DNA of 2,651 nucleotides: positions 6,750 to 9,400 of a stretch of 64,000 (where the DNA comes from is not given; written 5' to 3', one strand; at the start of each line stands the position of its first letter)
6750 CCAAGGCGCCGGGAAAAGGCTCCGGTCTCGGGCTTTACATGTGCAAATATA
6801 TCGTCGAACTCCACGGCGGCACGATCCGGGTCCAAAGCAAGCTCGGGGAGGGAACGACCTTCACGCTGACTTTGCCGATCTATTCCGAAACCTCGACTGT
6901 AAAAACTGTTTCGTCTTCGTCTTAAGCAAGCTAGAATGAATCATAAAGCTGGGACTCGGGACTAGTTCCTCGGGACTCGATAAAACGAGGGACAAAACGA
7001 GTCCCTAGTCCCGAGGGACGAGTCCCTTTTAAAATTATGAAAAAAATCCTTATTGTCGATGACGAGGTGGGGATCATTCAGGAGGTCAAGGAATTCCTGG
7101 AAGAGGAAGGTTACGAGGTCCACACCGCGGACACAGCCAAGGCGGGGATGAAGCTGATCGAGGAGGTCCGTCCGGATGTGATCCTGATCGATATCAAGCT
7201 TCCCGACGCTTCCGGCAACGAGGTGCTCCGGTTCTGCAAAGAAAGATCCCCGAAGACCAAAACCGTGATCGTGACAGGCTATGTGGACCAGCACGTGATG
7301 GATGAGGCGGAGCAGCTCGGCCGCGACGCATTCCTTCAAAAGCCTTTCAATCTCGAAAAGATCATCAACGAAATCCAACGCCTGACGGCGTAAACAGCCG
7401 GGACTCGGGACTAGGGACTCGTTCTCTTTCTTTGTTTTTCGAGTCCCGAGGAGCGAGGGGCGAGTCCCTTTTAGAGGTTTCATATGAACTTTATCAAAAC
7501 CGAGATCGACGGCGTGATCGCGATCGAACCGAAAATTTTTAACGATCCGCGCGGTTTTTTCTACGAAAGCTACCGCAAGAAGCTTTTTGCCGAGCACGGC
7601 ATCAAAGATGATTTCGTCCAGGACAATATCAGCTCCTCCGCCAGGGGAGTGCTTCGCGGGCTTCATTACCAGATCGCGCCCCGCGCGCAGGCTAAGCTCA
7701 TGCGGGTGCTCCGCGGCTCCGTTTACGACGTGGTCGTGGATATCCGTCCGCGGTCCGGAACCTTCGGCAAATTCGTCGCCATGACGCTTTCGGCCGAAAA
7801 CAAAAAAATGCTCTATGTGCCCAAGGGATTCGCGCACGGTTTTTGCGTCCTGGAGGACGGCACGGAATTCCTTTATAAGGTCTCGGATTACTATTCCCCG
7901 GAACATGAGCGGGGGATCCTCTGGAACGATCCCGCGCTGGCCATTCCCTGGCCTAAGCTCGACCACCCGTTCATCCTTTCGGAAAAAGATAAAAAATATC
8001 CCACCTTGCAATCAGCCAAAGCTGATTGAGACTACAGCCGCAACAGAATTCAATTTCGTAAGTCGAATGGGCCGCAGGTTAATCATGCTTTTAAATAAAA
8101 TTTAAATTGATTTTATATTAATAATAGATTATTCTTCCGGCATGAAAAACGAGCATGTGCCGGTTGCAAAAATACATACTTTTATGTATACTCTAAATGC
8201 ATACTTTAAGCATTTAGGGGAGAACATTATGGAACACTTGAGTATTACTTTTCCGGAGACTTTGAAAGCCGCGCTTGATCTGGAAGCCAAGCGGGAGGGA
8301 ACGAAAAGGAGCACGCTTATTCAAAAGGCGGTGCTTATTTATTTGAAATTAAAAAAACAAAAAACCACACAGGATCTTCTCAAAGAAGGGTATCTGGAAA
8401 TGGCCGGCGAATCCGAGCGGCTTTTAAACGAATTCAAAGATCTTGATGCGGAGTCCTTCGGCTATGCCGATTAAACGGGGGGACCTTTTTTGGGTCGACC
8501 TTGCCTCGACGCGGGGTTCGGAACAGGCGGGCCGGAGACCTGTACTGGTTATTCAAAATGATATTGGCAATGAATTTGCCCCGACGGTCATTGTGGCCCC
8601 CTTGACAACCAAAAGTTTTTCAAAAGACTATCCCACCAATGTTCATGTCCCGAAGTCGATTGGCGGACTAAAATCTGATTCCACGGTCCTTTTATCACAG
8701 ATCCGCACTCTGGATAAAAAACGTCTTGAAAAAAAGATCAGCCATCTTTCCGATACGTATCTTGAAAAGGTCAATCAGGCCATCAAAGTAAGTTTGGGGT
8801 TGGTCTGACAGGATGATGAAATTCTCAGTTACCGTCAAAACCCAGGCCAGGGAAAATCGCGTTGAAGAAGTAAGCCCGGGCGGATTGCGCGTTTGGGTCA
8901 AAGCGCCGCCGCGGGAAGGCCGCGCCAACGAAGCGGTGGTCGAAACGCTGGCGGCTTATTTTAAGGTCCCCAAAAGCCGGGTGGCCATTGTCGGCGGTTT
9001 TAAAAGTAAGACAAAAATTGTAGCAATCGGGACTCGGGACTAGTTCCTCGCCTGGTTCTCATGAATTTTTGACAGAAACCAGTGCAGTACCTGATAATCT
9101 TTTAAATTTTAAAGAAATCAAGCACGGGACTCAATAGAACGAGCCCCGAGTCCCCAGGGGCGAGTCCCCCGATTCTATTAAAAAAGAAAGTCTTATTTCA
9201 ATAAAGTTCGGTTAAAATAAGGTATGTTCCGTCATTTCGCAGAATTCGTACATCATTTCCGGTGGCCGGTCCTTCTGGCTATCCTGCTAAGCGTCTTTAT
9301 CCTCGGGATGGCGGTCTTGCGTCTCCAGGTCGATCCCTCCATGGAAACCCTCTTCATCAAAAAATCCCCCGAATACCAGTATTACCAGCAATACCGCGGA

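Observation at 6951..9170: Family of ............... palindromic REP-like elements; one copy supplies the stop codon of a gene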

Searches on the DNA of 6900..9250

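Call 81: search_rna_families(source=window, start=6900, end=9250, threshold=evalue, max_evalue=1)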
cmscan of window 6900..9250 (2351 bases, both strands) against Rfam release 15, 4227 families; matches with E-value up to 1: 1.
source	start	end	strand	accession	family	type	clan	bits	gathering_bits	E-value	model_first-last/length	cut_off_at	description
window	7384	7479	+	RF03170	c-di-GMP-II-GCG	Cis-reg; riboswitch;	CL00127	23.7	47.9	0.39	1-85/85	no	c-di-GMP-II-GCG riboswitch aptamer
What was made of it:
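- On Curated RNA families (Rfam 15): The best sub-threshold match has E = 0.39 (call 81).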
